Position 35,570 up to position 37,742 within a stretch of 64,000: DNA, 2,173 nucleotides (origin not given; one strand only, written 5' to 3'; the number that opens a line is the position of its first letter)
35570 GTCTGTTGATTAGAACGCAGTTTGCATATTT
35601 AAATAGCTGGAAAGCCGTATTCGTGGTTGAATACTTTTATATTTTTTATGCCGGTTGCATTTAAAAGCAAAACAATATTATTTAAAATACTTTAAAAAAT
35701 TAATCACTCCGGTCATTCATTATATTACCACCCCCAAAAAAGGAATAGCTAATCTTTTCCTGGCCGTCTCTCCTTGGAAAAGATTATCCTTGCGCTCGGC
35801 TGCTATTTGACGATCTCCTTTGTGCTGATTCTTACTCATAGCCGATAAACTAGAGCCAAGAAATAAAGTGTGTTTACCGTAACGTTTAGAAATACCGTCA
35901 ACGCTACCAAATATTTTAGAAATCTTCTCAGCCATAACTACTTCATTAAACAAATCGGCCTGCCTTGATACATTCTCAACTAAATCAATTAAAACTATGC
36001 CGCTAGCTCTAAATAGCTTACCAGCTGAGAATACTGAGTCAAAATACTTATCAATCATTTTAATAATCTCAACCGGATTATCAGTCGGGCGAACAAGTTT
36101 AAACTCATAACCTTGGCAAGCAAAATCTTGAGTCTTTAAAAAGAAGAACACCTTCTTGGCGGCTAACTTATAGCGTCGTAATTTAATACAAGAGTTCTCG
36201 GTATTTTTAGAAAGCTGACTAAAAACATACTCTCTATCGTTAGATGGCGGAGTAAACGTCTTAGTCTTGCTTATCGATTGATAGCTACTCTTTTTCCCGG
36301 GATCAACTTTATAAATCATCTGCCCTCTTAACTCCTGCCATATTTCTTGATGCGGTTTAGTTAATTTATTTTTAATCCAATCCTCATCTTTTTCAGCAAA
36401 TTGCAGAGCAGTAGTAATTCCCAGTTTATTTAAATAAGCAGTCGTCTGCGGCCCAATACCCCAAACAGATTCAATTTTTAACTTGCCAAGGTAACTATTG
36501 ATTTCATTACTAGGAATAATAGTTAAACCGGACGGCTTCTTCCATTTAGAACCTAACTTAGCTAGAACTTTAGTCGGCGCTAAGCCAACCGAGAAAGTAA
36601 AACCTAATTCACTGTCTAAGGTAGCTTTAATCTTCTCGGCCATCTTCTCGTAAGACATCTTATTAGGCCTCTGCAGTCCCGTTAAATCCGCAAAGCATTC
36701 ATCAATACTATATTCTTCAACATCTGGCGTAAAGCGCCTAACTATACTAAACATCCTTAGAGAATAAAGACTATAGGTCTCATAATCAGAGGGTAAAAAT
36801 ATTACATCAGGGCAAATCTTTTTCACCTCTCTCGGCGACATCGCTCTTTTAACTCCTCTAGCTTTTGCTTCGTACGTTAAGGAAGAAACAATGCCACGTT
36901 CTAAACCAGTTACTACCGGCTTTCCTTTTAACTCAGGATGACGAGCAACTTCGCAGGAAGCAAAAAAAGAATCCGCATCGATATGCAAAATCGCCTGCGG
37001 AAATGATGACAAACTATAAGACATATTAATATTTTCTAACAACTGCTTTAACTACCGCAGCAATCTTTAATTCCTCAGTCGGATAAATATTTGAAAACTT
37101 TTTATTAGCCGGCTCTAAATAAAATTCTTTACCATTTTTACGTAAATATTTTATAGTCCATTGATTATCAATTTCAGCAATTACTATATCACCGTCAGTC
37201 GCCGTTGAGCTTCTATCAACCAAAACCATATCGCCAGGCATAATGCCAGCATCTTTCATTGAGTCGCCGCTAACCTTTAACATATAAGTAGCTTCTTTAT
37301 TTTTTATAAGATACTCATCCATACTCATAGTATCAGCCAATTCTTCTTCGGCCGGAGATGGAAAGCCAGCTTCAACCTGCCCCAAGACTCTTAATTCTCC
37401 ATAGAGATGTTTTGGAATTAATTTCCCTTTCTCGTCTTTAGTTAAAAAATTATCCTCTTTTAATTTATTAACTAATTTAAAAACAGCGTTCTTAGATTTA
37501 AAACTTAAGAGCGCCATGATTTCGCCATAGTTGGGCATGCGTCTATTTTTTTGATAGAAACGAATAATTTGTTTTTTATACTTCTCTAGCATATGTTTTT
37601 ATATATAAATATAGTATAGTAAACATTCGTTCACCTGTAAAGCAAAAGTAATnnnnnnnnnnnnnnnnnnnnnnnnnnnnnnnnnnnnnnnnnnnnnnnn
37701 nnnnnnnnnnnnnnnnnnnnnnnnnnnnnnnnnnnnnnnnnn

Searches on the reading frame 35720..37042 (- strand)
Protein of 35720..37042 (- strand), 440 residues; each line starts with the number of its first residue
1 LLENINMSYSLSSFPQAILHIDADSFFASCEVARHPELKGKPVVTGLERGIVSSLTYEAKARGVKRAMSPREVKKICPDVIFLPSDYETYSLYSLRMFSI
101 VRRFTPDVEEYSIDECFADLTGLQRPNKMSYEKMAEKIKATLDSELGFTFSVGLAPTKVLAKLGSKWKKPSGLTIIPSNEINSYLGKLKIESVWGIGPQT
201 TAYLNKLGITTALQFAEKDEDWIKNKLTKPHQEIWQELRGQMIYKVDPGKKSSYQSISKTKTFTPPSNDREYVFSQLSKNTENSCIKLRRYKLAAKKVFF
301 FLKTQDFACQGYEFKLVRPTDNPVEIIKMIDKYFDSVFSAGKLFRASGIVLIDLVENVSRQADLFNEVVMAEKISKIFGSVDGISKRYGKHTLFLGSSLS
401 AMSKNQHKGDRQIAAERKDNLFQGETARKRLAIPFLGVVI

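Call 70: search_protein_families(library=pfam, proteins=[window:35720-37042:-], max_evalue=0.00001)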
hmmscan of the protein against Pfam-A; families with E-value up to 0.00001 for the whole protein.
window:35720-37042:- (440 aa): 2 families
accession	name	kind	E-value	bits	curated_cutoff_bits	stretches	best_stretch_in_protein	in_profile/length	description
PF00817.25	IMS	-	1.3e-45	155.4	23.2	1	21-165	1-147/148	impB/mucB/samB family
PF11799.13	IMS_C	-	1.5e-11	45.1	20.7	1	255-364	2-109/109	impB/mucB/samB family C-terminal domain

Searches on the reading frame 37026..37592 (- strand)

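Call 71: search_protein_families(library=pfam, proteins=[window:37026-37592:-], max_evalue=0.00001)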
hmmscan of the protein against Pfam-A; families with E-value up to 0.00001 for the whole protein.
window:37026-37592:- (188 aa): 1 family
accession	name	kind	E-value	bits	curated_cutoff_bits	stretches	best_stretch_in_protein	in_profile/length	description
PF00717.28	Peptidase_S24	-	1.9e-30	105.4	23.3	1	69-181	2-115/116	Peptidase S24-like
